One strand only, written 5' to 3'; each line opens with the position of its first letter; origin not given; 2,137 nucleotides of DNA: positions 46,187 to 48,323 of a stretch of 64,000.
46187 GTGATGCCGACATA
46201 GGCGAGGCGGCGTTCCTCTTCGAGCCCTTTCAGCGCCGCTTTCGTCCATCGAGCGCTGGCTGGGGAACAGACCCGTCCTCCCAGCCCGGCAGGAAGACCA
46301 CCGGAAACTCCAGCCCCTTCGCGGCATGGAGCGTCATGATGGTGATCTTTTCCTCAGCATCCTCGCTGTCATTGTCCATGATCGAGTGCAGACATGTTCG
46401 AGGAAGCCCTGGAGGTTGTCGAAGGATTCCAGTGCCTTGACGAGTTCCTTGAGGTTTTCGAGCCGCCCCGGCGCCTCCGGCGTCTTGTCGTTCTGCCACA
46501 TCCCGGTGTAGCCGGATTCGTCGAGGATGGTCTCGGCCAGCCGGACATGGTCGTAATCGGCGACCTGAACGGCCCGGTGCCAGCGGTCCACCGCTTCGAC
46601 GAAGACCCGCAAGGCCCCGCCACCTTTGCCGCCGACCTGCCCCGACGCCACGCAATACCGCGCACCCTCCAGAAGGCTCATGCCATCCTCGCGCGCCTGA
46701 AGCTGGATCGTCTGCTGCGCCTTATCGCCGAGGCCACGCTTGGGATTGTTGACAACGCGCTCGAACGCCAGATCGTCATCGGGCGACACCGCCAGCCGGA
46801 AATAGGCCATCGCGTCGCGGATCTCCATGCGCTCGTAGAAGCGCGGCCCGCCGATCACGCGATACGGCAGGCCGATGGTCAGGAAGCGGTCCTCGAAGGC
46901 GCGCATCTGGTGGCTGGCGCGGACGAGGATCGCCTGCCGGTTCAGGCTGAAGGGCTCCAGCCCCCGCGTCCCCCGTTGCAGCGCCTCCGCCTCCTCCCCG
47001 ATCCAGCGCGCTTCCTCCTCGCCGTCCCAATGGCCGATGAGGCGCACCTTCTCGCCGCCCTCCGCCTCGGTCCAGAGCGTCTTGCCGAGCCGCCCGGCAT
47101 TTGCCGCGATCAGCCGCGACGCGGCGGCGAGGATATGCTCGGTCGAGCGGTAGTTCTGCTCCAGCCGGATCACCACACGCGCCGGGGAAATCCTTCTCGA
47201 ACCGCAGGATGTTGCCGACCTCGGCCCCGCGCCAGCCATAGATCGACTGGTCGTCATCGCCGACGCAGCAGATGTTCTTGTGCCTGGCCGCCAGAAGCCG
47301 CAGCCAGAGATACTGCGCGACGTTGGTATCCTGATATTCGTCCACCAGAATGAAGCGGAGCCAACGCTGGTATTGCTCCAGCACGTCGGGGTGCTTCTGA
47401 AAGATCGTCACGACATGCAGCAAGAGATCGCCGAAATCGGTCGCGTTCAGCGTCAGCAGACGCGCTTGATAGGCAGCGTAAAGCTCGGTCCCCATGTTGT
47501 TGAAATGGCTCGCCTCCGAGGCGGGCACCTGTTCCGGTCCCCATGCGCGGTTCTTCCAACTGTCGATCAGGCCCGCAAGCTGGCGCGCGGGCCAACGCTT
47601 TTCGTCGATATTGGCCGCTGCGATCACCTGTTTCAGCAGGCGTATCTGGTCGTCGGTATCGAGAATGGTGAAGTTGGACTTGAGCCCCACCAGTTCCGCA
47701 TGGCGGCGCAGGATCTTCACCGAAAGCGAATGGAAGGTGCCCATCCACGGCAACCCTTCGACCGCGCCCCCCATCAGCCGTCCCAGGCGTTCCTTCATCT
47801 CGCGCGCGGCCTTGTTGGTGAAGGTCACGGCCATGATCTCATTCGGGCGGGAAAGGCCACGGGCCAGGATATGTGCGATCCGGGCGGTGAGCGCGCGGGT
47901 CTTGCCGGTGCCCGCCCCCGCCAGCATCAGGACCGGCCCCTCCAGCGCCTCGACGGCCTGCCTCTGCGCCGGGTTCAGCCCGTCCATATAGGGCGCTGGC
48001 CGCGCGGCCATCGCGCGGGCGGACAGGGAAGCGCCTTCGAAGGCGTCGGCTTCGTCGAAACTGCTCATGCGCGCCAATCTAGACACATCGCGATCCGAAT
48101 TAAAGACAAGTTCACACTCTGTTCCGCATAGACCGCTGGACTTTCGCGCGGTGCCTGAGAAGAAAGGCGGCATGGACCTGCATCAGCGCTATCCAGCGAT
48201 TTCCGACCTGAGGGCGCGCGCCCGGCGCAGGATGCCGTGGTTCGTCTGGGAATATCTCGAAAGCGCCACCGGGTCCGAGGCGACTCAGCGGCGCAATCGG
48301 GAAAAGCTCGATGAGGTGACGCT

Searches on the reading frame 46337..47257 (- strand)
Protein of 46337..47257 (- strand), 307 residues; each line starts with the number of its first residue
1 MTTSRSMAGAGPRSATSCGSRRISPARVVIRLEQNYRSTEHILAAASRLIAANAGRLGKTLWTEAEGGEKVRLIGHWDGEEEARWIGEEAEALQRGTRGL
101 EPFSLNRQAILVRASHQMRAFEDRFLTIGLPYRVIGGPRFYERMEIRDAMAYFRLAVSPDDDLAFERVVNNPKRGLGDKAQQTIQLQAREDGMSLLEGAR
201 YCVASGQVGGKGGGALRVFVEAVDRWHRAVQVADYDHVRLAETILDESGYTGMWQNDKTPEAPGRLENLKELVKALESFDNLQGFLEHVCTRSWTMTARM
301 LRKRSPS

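Call 53: search_protein_families(library=pfam, proteins=[window:46337-47257:-], max_evalue=0.00001)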
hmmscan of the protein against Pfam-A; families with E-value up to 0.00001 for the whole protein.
window:46337-47257:- (307 aa): 1 family
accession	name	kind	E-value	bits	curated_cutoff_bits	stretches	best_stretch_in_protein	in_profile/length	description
PF13361.12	UvrD_C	-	1.4e-36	127.1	25.6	1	30-195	1-161/350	UvrD-like helicase C-terminal domain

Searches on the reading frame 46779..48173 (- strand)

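Call 53: search_protein_families(library=pfam, proteins=[window:46779-48173:-], max_evalue=0.00001)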
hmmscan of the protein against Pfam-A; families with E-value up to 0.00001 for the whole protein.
window:46779-48173:- (465 aa): 3 families
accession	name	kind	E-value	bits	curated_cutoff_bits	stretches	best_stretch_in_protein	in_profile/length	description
PF00580.27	UvrD-helicase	-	1.5e-88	297.5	23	1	66-330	1-271/271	UvrD/REP helicase N-terminal domain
PF13245.12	AAA_19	-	5e-22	78.9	25.1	1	70-313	1-132/134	AAA domain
PF13604.12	AAA_30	-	4.8e-08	33.4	27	0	66-131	2-67/191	AAA domain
